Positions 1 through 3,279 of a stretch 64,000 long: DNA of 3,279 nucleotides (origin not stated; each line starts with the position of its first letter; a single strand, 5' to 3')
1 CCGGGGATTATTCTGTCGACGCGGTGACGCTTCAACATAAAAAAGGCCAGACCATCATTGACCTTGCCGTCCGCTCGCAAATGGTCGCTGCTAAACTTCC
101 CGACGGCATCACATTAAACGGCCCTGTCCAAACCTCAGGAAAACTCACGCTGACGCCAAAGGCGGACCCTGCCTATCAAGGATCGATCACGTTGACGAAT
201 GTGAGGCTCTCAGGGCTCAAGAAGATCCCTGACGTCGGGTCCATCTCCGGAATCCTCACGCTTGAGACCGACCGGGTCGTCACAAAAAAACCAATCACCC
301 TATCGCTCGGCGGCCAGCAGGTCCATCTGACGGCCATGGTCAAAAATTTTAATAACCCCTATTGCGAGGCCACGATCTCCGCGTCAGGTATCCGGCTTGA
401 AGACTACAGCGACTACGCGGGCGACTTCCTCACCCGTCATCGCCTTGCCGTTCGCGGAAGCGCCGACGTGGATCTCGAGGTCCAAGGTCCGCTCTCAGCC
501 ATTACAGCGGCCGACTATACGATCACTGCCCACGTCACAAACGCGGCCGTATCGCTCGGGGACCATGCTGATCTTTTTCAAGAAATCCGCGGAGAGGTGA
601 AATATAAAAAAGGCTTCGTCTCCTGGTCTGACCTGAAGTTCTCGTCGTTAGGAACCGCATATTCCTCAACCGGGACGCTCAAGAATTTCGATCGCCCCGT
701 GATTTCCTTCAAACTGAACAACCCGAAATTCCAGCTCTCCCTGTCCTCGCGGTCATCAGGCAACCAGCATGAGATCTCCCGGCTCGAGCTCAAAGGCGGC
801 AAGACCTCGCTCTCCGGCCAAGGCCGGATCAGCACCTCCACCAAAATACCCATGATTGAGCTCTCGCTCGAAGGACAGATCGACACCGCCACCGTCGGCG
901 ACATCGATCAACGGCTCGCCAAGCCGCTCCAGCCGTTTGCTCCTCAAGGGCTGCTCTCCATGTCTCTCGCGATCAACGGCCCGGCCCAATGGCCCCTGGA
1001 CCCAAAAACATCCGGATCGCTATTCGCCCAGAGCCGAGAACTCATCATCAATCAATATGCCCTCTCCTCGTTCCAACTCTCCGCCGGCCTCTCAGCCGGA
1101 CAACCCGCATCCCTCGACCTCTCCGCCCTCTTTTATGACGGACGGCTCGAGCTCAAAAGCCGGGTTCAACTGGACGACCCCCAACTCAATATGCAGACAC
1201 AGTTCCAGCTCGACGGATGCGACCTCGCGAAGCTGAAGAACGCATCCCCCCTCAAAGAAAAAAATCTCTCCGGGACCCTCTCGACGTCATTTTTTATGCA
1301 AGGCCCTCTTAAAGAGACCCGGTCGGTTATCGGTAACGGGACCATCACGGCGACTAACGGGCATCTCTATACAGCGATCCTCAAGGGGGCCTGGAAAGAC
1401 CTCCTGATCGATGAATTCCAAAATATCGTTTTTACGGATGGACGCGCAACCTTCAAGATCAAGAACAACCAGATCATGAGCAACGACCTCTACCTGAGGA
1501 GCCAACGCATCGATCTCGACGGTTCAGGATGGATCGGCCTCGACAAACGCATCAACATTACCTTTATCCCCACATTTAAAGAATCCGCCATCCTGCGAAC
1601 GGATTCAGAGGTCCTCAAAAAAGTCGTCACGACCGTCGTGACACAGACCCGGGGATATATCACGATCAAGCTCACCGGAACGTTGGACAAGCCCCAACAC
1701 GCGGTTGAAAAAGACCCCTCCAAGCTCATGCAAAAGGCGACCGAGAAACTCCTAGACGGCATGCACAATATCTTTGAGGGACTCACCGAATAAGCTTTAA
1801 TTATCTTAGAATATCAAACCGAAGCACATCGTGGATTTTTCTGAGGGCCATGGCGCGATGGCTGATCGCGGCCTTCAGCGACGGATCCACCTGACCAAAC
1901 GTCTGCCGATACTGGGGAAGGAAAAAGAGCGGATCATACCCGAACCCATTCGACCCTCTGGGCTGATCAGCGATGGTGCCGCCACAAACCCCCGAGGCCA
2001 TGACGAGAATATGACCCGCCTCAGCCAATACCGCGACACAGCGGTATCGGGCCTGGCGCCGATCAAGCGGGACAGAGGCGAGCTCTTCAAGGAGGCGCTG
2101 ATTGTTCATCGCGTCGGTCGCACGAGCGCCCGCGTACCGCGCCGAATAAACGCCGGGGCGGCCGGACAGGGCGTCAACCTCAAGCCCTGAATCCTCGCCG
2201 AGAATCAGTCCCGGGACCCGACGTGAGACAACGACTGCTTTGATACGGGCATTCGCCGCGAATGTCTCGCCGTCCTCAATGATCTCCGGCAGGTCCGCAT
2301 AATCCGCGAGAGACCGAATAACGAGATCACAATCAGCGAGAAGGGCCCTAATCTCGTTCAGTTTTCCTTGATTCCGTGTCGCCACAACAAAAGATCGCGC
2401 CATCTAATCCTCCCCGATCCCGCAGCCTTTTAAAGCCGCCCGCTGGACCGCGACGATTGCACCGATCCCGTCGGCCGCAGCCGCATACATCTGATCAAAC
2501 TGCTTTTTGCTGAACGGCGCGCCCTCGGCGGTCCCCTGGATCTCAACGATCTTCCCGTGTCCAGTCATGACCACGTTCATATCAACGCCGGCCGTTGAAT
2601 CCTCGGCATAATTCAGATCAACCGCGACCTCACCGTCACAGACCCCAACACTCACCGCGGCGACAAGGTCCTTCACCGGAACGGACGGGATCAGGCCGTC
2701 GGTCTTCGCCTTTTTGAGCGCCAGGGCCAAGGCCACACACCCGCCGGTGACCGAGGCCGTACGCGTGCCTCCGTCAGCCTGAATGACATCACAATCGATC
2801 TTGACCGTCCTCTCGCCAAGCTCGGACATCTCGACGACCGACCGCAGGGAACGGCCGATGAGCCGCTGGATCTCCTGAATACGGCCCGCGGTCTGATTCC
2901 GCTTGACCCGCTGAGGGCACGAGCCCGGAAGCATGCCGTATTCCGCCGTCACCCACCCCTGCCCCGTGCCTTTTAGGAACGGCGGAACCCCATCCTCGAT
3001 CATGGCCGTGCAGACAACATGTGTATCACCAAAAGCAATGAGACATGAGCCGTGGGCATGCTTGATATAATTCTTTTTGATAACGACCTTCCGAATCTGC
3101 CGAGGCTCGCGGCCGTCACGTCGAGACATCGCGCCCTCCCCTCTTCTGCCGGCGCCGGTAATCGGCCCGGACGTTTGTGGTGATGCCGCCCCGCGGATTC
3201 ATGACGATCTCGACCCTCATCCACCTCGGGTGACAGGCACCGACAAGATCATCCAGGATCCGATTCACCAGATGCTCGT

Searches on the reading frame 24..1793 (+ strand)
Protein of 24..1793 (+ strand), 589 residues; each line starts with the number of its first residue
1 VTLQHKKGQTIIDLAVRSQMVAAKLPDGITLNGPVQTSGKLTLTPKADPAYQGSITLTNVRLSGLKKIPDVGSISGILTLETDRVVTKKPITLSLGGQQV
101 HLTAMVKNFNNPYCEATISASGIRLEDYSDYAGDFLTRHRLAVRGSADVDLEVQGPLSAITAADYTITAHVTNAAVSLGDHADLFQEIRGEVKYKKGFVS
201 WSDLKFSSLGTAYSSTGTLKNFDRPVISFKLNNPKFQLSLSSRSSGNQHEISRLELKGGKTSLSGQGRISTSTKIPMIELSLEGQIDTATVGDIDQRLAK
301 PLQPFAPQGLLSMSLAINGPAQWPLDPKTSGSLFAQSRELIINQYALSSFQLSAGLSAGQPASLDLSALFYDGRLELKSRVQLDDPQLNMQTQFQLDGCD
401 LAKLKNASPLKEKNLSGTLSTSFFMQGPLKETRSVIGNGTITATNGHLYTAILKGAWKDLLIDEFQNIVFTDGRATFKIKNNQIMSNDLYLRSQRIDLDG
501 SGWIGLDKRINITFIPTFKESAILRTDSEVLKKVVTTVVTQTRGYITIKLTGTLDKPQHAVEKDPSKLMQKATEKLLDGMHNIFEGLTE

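Call 64: search_protein_families(library=pfam, proteins=[window:24-1793:+], max_evalue=0.01)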
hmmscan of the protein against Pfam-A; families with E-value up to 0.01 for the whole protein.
window:24-1793:+ (589 aa): 1 family
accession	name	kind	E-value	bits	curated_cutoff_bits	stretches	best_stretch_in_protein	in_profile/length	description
PF13116.12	YhdP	-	3.4e-09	35.6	46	1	470-518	1123-1174/1224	YhdP protein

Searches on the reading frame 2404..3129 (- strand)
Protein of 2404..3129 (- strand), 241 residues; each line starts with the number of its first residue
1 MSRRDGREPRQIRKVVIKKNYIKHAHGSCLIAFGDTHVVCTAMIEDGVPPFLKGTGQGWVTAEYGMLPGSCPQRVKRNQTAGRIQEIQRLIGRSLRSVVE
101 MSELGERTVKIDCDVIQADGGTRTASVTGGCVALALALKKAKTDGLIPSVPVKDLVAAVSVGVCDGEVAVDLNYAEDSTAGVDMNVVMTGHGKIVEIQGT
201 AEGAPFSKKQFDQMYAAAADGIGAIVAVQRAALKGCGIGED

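Call 63: list_cluster_members(proteins=[P0001, P0031, window:2404-3129:-, window:16198-17901:-])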
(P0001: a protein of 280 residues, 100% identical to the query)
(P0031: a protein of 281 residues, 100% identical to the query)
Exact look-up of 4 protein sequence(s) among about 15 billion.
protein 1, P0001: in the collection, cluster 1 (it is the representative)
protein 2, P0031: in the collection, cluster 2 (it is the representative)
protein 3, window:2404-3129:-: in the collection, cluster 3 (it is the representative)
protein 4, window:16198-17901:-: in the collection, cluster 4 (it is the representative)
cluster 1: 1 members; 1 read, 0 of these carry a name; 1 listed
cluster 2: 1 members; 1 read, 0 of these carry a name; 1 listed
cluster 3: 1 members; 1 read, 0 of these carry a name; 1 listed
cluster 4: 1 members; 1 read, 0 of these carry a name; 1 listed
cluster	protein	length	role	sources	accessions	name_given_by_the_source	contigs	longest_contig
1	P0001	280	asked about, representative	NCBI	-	-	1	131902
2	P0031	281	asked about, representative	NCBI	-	-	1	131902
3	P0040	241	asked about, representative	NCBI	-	-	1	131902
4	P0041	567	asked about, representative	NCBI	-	-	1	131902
